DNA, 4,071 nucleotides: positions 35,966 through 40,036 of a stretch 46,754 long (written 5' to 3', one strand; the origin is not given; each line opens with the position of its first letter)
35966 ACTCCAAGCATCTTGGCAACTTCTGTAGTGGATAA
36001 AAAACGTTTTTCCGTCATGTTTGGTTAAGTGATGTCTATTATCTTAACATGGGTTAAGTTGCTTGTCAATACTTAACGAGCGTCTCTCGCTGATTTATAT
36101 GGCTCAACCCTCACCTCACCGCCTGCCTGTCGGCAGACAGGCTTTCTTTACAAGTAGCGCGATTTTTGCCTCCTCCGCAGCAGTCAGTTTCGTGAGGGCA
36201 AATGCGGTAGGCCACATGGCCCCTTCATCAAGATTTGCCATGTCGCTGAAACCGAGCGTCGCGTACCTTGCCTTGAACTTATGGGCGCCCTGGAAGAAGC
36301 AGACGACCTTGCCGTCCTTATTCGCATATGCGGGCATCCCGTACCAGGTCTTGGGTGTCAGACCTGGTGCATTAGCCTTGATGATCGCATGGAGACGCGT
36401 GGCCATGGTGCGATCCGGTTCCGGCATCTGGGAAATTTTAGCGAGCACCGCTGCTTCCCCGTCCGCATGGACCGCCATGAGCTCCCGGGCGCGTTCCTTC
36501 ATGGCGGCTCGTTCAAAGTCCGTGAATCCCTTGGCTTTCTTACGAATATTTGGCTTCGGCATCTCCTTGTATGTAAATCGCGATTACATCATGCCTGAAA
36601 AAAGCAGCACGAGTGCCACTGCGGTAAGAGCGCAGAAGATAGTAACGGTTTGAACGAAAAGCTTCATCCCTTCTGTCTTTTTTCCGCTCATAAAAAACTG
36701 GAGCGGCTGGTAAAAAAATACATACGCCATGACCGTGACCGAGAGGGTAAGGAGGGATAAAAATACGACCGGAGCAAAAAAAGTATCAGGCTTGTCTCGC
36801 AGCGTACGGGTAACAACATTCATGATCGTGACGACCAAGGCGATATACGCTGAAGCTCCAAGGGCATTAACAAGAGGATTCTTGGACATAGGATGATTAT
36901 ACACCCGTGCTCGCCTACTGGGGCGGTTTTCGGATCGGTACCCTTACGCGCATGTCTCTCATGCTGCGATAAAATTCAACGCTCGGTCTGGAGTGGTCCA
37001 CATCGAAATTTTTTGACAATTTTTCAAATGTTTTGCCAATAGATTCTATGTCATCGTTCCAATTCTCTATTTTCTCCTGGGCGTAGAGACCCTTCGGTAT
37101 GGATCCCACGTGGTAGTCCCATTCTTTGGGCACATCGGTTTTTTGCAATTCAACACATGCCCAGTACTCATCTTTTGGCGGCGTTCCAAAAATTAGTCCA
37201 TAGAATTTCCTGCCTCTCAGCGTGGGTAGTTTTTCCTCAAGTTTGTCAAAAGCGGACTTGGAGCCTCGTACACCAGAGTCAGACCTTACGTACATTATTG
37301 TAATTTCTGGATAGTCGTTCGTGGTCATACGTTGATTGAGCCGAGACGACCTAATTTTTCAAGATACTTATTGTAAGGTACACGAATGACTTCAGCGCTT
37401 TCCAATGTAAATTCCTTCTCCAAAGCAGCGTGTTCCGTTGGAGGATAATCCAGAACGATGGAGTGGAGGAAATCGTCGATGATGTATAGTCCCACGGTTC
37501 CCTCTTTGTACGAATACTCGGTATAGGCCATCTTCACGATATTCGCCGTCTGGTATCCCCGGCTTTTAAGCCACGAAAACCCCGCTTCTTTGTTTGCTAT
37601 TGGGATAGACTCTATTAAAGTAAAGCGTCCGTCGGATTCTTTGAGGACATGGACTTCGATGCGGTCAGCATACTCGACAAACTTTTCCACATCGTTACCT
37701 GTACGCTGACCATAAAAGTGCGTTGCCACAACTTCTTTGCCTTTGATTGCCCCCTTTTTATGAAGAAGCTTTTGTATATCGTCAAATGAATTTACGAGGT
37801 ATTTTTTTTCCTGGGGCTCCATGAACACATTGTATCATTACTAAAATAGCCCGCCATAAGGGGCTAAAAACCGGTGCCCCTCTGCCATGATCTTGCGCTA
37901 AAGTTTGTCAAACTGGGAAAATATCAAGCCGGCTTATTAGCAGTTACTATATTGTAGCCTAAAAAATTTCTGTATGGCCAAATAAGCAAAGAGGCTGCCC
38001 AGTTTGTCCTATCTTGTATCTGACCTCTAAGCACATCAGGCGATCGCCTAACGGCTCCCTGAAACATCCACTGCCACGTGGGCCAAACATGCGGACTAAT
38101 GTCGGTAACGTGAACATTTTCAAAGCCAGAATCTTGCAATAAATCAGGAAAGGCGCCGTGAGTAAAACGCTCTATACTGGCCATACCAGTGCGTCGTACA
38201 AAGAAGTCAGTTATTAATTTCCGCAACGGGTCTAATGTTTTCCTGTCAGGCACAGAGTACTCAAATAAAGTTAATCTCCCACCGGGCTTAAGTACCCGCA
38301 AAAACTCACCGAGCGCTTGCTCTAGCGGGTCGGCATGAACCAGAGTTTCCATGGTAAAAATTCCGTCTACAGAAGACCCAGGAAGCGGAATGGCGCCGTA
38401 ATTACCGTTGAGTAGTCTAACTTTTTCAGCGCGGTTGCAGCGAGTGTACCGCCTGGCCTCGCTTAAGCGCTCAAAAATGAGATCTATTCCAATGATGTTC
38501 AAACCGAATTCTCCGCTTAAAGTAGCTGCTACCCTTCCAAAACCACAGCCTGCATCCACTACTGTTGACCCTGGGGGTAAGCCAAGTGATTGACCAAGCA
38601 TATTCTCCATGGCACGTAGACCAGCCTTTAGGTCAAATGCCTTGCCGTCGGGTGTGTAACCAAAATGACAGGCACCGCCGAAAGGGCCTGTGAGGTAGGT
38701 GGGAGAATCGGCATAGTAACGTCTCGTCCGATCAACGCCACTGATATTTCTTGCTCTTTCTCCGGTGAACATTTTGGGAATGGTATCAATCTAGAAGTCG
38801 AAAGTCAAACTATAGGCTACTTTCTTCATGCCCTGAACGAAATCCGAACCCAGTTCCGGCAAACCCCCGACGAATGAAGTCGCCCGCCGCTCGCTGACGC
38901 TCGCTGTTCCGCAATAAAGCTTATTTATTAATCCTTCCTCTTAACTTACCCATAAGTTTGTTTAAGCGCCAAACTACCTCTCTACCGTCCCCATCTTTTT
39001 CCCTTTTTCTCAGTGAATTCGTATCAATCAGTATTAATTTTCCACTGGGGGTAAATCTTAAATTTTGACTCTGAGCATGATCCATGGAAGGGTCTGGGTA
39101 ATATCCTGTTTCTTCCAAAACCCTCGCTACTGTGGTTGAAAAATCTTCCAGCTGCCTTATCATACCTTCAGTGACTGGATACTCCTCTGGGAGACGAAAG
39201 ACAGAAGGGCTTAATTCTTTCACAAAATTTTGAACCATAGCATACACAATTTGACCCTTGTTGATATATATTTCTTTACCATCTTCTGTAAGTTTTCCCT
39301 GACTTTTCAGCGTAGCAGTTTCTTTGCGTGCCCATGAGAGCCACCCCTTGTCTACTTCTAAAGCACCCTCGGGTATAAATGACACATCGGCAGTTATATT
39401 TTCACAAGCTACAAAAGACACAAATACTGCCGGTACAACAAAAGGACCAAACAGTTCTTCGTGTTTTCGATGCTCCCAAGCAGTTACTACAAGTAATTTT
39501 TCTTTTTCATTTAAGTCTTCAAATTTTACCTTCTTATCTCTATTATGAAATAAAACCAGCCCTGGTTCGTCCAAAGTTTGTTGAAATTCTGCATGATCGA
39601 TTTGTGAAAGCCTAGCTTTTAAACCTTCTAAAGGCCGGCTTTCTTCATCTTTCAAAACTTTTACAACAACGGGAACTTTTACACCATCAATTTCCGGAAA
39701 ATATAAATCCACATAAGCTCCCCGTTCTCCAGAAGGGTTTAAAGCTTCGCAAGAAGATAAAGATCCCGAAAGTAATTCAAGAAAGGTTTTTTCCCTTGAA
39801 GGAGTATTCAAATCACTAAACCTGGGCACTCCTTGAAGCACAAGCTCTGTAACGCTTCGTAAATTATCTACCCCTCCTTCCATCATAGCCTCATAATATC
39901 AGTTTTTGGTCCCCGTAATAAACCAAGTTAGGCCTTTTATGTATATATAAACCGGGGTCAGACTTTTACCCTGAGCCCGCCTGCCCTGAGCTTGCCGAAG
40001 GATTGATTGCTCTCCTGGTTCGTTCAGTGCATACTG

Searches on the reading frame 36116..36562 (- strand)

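Call 7: search_protein_families(library=pfam, proteins=[window:36116-36562:-], max_evalue=0.01)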
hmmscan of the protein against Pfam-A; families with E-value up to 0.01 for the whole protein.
window:36116-36562:- (148 aa): 1 family
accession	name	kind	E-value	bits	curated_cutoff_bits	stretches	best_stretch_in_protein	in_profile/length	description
PF08818.16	DUF1801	-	9e-07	29.7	27.2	1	51-102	2-55/85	Domain of unknown function (DU1801)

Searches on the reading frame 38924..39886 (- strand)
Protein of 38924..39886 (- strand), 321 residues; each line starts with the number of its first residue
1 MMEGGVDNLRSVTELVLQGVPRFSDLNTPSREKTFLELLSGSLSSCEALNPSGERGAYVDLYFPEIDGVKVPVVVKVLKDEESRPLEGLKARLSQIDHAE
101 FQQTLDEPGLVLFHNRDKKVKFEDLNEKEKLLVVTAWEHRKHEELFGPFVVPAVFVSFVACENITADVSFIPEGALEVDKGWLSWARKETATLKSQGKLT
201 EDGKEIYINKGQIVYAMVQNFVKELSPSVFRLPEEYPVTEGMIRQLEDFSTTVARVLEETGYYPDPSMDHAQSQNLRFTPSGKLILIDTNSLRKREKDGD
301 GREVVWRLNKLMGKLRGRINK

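Call 106: search_solved_structures(query=window:38924-39886:-, max_evalue=0.001)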
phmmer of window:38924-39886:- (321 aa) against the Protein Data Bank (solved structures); distinct sequences matched with E-value up to 0.001: 0.
